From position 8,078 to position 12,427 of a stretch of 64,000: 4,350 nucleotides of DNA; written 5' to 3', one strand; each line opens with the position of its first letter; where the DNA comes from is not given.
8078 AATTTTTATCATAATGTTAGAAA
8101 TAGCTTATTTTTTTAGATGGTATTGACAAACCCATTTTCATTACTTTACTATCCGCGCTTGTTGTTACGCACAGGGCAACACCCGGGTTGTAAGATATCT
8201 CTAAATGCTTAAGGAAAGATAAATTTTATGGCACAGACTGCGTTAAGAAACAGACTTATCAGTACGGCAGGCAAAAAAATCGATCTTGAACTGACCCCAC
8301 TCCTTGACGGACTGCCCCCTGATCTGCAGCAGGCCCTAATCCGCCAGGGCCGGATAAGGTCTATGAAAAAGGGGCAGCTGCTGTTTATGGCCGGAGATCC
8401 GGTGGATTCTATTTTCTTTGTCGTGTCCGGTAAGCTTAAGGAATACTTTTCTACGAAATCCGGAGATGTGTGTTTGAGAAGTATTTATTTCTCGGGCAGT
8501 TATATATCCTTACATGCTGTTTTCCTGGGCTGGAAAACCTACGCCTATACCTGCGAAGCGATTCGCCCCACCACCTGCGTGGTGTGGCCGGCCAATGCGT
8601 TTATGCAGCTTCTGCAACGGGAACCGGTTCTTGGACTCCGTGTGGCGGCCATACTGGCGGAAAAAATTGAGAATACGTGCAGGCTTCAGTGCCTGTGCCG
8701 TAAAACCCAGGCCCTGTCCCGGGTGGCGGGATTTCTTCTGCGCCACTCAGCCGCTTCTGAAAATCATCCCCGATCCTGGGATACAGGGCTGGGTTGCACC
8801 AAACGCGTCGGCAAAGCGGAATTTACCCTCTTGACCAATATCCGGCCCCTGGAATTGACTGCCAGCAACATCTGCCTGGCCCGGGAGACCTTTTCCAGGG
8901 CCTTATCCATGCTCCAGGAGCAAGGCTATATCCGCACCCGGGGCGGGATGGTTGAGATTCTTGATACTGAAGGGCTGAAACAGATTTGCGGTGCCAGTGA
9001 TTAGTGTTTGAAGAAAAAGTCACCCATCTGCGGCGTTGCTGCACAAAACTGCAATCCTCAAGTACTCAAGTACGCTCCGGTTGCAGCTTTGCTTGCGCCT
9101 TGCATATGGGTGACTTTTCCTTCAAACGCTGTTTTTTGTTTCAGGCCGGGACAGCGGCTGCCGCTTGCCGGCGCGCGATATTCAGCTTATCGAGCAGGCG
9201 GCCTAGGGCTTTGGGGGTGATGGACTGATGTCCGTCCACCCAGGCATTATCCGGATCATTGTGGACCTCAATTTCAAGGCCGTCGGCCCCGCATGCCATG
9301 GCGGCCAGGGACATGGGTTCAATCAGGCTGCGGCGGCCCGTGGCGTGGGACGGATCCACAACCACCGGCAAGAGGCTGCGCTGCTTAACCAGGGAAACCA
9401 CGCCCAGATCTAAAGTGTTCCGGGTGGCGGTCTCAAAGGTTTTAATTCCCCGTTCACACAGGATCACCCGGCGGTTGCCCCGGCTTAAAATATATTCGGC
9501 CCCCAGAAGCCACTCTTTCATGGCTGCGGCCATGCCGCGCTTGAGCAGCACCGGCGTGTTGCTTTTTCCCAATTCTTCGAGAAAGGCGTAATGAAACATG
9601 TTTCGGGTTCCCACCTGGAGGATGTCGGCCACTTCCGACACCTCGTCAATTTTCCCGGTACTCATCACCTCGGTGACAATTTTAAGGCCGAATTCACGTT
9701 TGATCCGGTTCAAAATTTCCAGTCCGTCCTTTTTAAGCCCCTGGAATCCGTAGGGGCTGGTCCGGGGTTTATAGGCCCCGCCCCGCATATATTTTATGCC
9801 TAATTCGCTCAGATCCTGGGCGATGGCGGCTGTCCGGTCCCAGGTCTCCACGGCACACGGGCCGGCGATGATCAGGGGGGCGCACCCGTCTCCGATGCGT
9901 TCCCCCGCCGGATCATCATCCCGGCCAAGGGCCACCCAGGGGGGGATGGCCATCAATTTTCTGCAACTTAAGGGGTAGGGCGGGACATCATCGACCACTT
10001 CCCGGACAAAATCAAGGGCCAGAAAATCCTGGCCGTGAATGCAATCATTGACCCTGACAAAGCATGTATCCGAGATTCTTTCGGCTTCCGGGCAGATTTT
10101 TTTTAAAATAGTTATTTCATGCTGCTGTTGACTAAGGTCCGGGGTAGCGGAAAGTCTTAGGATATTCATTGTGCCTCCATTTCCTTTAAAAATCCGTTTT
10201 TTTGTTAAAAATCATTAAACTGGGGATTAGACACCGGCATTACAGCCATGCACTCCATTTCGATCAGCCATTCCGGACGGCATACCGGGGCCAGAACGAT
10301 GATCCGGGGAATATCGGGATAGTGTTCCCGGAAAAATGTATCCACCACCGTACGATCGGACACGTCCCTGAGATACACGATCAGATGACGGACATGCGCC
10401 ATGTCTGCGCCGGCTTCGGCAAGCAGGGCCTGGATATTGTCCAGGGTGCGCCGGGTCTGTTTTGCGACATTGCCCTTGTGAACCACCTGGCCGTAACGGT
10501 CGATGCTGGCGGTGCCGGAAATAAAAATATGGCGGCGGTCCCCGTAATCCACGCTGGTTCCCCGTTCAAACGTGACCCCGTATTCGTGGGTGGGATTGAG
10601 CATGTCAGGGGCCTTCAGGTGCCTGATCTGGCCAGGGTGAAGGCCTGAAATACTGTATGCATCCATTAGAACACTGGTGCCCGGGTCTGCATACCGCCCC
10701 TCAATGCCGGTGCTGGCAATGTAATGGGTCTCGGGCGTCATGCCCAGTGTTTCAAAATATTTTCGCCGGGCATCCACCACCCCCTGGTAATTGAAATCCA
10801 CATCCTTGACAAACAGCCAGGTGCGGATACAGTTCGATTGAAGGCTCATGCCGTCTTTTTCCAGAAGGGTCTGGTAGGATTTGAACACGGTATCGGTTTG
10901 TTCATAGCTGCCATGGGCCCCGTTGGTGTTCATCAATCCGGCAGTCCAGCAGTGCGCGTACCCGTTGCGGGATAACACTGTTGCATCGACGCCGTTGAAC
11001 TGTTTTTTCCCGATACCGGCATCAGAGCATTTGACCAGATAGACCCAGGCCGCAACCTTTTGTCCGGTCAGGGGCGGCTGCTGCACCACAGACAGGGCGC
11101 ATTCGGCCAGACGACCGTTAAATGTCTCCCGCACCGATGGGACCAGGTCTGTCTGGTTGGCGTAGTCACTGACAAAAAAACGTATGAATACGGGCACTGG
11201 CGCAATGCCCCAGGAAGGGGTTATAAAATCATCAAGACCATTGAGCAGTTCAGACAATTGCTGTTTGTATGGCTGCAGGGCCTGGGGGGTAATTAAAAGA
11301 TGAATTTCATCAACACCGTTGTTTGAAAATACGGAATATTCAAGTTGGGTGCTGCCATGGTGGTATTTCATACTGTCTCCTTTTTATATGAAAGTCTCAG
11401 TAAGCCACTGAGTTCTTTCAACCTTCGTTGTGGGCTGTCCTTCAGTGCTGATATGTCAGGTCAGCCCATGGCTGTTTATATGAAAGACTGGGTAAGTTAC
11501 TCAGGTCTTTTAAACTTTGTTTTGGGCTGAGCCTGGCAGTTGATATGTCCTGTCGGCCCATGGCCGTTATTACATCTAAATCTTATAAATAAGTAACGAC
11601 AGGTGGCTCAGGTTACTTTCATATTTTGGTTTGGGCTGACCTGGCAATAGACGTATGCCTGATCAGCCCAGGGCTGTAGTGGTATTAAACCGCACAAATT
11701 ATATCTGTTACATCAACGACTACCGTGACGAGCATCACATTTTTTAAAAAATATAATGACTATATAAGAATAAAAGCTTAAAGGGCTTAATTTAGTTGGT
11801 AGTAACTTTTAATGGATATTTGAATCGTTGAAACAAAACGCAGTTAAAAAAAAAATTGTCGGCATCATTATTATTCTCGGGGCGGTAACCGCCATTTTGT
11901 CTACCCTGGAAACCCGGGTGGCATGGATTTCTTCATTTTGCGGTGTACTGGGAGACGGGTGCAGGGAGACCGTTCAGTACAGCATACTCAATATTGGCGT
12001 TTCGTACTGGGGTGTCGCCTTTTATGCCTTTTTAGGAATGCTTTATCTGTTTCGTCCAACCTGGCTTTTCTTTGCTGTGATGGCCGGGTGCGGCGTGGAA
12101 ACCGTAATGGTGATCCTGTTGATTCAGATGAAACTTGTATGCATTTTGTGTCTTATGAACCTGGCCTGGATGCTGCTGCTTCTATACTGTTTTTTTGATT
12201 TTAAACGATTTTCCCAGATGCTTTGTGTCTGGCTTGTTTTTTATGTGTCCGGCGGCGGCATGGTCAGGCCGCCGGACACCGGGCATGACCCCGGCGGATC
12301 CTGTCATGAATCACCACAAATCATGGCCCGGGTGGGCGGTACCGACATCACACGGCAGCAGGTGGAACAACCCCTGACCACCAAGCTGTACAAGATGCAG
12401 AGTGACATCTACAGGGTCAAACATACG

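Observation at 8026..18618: Cluster of perfect CRP-type palindromes suggests a local Crp-family regulon linking pilus, imelysin and small-protein genes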

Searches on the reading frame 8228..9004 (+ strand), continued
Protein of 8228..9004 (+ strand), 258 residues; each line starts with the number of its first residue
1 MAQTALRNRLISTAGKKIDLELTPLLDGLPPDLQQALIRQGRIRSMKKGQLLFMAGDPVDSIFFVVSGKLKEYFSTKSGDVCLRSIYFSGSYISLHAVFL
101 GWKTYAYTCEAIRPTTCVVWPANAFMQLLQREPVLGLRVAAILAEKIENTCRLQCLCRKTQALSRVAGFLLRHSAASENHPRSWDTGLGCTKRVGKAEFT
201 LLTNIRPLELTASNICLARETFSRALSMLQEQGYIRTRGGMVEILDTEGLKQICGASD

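Call 23: find_encoding_contigs(protein=P0016, flank=10000, max_places=1)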
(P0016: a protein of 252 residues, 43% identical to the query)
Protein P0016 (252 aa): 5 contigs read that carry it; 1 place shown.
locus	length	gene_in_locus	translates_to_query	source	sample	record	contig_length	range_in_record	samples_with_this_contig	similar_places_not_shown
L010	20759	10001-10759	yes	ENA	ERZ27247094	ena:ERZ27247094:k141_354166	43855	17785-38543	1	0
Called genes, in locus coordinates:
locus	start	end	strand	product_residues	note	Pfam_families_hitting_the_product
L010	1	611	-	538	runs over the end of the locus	PF05157:MshEN, PF00437:T2SSE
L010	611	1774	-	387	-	PF00437:T2SSE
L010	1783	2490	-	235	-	-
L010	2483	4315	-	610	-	-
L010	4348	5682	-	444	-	-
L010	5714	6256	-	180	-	-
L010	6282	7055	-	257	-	PF07963:N_methyl (weak), PF08334:T2SSG (faint)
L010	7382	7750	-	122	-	-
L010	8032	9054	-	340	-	PF07963:N_methyl (weak)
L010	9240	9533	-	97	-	-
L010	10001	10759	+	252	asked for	PF00027:cNMP_binding, PF13545:HTH_Crp_2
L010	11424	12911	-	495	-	PF06537:DHOR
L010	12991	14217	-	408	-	PF09375:Peptidase_M75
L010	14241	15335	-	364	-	PF09375:Peptidase_M75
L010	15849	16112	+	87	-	PF04023:FeoA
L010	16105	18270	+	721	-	PF00009:GTP_EFTU (faint), PF01926:MMR_HSR1, PF02421:FeoB_N, PF17910:FeoB_Cyto, PF07670:Gate, PF07664:FeoB_C, PF07670:Gate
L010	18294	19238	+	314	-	PF00990:GGDEF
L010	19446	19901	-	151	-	-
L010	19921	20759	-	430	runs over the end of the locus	PF13203:DUF2201_N, PF09967:DUF2201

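Call 37: search_protein_families(library=ncbifam, proteins=[window:8228-9004:+], max_evalue=0.01)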
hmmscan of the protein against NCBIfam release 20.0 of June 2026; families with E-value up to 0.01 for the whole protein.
window:8228-9004:+ (258 aa): 8 families
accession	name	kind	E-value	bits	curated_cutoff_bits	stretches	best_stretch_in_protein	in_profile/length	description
NF008365.0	PRK11161.1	subfamily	1.6e-13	50.5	228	1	42-256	48-245/250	fumarate/nitrate reduction transcriptional regulator Fnr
NF006901.0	PRK09392.1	equivalog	2.6e-12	46.6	211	1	22-254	11-221/236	transcriptional activator FtrB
NF041163.2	encap_f2b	equivalog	6.3e-09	35.5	400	1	25-146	78-200/450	family 2B encapsulin nanocompartment shell protein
NF007707.0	PRK10402.1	subfamily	3.7e-07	30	180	1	40-174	30-163/226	transcriptional regulator YeiL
NF050815.1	TransActFtrBCaul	equivalog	5.8e-07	29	300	1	23-176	14-165/251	transcriptional activator FtrB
NF050806.1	TransRegFixKCaul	equivalog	9.5e-07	28.3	300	1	36-172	18-150/215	transcriptional regulator FixK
NF008732.0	PRK11753.1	equivalog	1.2e-06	28.1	266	1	35-152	17-134/214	cAMP-activated global transcriptional regulator CRP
NF045989.1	TransRegFnrLRhodb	equivalog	7.2e-05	22.1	300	1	43-255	38-236/245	transcriptional regulator FnrL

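Call 51: search_solved_structures(query=A1, max_evalue=0.001, show_alignments=3)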
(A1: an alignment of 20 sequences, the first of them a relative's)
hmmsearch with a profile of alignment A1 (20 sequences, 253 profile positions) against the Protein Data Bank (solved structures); distinct sequences matched with E-value up to 0.001: 57.
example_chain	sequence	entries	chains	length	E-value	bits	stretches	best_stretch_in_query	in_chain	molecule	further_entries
3dkw_A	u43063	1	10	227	8.8e-19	70.8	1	22-246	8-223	DNR protein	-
9qlt_A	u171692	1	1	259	1.1e-17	67.2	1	48-251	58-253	FNR type regulator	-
9qly_A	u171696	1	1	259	1.5e-17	66.8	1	48-251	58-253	FNR type regulator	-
9qll_A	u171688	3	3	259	2.4e-17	66.1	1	48-251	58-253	FNR type regulator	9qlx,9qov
5cvr_A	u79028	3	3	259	2.4e-17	66.1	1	48-251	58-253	FNR type regulator | FNR regulator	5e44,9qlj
9qmc_A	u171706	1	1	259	2.4e-17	66.1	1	48-251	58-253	FNR type regulator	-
8qto_A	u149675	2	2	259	2.4e-17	66.1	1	48-251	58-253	FNR type regulator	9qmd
3fx3_A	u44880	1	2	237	6.2e-15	58.2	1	19-226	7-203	Cyclic nucleotide-binding protein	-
3h3z_A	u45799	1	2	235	8e-15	57.8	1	21-226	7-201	Cyclic nucleotide-binding protein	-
2z69_A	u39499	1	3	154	9.4e-13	51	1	21-152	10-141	DNR protein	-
4ev0_A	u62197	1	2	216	4.5e-11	45.5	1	27-249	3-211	Transcription regulator, Crp family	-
3r6s_A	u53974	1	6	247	1.3e-10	44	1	18-247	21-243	transcription regulator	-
4byy_A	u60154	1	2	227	2.2e-10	43.3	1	22-247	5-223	TRANSCRIPTIONAL REGULATOR, CRP/FNR FAMILY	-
4cyd_A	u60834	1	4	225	2.8e-10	43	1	23-247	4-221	PROBABLE TRANSCRIPTION REGULATOR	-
8h3v_X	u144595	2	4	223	2.7e-09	39.7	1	48-239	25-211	NtcA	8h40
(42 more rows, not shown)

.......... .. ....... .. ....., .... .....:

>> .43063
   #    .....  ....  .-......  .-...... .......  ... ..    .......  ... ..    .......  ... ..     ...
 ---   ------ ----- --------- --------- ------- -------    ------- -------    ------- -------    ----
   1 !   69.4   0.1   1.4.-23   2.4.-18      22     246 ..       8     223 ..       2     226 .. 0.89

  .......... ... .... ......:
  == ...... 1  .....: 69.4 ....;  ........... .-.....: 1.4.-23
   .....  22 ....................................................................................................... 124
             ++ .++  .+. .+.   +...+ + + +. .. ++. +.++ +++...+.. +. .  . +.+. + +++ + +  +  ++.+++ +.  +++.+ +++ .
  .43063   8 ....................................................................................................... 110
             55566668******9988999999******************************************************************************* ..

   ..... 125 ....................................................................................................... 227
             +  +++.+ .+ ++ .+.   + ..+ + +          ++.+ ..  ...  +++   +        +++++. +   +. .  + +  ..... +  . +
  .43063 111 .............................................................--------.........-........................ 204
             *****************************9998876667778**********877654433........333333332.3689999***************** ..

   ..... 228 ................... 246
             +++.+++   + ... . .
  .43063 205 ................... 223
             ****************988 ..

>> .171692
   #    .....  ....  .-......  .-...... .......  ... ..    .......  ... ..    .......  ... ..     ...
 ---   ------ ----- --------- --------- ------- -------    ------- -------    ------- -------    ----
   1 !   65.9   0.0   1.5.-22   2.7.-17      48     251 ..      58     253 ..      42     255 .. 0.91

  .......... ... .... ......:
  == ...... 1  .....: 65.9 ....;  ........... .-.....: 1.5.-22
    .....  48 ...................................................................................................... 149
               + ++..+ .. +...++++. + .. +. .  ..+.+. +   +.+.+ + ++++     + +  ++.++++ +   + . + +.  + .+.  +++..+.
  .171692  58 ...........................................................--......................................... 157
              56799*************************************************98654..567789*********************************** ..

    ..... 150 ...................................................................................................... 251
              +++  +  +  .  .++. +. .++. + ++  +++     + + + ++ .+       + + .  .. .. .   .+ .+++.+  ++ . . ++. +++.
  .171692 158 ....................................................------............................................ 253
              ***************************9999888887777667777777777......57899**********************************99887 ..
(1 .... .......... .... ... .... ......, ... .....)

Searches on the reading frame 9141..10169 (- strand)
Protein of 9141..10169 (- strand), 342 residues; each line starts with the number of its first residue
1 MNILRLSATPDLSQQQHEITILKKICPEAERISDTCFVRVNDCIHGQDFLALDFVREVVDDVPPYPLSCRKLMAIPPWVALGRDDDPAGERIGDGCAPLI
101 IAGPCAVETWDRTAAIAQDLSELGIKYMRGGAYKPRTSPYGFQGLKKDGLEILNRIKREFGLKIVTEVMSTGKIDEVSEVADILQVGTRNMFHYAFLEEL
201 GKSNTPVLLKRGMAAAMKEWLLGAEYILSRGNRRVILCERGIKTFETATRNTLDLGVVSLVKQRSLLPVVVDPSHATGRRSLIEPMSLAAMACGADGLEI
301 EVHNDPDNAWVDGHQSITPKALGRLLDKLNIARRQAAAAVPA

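Call 7: search_protein_families(library=pfam, proteins=[window:9141-10169:-], max_evalue=0.01)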
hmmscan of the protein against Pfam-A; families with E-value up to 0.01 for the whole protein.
window:9141-10169:- (342 aa): 2 families
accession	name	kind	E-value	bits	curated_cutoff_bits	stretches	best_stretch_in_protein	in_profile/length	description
PF00793.26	DAHP_synth_1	-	1.7e-71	240.7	25.5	1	89-326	9-258/270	DAHP synthetase I family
PF03102.20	NeuB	-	3e-06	27.3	22.1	1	145-333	53-233/241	NeuB family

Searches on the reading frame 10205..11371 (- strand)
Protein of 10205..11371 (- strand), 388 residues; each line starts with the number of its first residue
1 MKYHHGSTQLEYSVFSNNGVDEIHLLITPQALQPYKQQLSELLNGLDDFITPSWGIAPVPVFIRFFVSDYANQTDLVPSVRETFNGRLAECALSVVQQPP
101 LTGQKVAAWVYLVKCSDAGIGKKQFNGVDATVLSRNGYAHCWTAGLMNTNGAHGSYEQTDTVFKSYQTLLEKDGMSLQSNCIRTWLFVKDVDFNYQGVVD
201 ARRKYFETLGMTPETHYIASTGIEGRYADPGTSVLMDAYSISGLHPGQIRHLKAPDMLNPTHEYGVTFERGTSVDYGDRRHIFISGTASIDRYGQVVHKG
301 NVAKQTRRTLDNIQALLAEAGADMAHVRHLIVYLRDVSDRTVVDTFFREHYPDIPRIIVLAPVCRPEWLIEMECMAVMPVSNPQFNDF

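Call 7: search_protein_families(library=pfam, proteins=[window:10205-11371:-], max_evalue=0.01)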
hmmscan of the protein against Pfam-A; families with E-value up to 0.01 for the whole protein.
window:10205-11371:- (388 aa): 1 family
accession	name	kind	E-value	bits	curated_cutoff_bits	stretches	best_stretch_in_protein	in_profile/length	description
PF01042.26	Ribonuc_L-PSP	-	3e-19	69.6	27.3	1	280-377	19-120/121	Endoribonuclease L-PSP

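Call 37: search_protein_families(library=ncbifam, proteins=[window:10205-11371:-], max_evalue=0.01)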
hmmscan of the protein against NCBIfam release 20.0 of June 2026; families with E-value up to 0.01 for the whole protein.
window:10205-11371:- (388 aa): 4 families
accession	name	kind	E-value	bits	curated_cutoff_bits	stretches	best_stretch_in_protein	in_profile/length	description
TIGR00004.1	TIGR00004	subfamily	5.9e-14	52.4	106.25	1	281-353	25-102/125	Rid family detoxifying hydrolase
TIGR03610.1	RutC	equivalog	1.5e-12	47.7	169.1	1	282-376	28-124/127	pyrimidine utilization protein C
TIGR04444.1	chori_FkbO_Hyg5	subfamily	6.1e-12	45.4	325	1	158-375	81-310/311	FkbO/Hyg5 family chorismatase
NF008490.0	PRK11401.1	equivalog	0.00077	19.4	222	1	282-354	27-102/129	enamine/imine deaminase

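Call 82: search_solved_structures(query=window:10205-11371:-, max_evalue=0.01)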
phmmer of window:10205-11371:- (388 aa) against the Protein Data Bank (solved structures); distinct sequences matched with E-value up to 0.01: 45.
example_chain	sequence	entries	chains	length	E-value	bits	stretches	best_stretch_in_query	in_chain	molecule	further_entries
2dyy_A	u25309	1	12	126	3.8e-09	39.2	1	281-376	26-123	UPF0076 protein PH0854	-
5ag3_A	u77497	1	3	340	5e-08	35.6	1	157-375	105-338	PUTATIVE PTERIDINE-DEPENDENT DIOXYGENASE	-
3kjj_A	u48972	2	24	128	1.5e-07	34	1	291-377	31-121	NMB1025 protein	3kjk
1x25_A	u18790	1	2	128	2.6e-07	33.2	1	281-365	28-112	Hypothetical UPF0076 protein ST0811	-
5a3k_A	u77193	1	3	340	1.2e-06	31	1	157-375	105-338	PUTATIVE PTERIDINE-DEPENDENT DIOXYGENASE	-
3v4d_A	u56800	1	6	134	1.2e-06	31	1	282-376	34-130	Aminoacrylate peracid reductase RutC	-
1oni_A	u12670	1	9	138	3.9e-06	29.3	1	280-377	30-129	14.5 kDa translational inhibitor protein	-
9n80_A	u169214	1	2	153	4.7e-06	29.1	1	280-377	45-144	2-iminobutanoate/2-iminopropanoate deaminase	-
8qoq_A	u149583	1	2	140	5.6e-06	28.8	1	280-378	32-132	2-iminobutanoate/2-iminopropanoate deaminase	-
1nq3_A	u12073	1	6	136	7.6e-06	28.4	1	280-377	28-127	14.3 kDa perchloric acid soluble protein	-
8qos_A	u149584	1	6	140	8.2e-06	28.3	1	280-377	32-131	2-iminobutanoate/2-iminopropanoate deaminase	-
8qou_A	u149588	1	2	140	8.9e-06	28.2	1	280-377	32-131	2-iminobutanoate/2-iminopropanoate deaminase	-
8qom_A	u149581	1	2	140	9.4e-06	28.1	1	280-377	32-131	2-iminobutanoate/2-iminopropanoate deaminase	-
8qop_A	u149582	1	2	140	1.1e-05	27.8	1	280-377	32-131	2-iminobutanoate/2-iminopropanoate deaminase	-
8qov_A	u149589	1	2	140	1.3e-05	27.7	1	280-377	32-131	2-iminobutanoate/2-iminopropanoate deaminase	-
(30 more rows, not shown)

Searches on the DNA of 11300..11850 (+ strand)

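Call 48: search_rna_families(source=window, start=11300, end=11850, threshold=evalue, max_evalue=1)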
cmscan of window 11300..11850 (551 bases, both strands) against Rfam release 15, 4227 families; matches with E-value up to 1: 1.
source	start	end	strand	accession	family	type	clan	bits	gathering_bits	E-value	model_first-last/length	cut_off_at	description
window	11474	11518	-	RF00832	mir-71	Gene; miRNA;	-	20.4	50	0.13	1-73/73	no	mir-71 microRNA precursor family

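Call 50: search_dna_similar(query=window:11372-11700:+, collection=plasmids, mode=distant, max_rows=5)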
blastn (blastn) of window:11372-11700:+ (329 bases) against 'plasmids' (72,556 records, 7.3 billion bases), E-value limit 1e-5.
No match.

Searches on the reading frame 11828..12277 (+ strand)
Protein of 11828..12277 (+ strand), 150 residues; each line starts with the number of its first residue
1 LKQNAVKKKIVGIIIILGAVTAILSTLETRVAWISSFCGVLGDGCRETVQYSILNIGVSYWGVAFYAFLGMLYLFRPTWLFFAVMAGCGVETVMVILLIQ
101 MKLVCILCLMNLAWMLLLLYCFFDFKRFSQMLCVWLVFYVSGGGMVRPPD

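Call 59: search_protein_families(library=pfam, proteins=[window:11828-12277:+], max_evalue=10)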
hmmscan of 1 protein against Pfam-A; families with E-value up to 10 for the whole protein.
seq(150 aa): 2 families
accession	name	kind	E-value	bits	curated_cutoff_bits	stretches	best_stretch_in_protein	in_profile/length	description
PF07884.19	VKOR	-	0.12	13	27.5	1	13-121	5-132/134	Vitamin K epoxide reductase family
PF03419.18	Peptidase_U4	-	8.9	6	28.4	1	75-141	28-95/284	Sporulation factor SpoIIGA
